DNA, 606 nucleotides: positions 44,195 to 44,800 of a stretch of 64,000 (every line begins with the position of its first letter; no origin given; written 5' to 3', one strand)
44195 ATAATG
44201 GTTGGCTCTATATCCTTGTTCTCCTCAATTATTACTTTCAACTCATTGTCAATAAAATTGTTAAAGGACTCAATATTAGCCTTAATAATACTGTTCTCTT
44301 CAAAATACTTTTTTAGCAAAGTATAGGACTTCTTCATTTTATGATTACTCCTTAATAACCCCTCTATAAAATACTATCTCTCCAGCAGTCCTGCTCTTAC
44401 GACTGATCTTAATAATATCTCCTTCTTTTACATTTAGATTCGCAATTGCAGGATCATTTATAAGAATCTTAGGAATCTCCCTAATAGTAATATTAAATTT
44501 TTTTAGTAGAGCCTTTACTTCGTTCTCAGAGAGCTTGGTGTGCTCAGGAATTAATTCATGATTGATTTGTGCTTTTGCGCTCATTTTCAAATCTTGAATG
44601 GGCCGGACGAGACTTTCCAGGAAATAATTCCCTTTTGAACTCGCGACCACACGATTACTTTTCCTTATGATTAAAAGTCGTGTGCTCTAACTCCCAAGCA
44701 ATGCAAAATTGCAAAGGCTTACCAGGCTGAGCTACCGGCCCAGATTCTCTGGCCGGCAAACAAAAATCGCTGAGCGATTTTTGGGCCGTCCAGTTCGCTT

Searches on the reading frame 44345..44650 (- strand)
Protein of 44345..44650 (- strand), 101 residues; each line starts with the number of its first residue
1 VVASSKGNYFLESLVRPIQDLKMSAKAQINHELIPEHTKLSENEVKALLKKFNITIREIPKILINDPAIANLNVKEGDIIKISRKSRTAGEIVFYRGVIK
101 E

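Call 32: search_protein_families(library=pfam, proteins=[window:44345-44650:-], max_evalue=0.001)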
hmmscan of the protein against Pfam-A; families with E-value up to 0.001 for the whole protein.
window:44345-44650:- (101 aa): 1 family
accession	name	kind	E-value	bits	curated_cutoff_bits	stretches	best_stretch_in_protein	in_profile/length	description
PF01191.24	RNA_pol_Rpb5_C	-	6.5e-25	87.1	23.5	1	30-98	5-73/73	RNA polymerase Rpb5, C-terminal domain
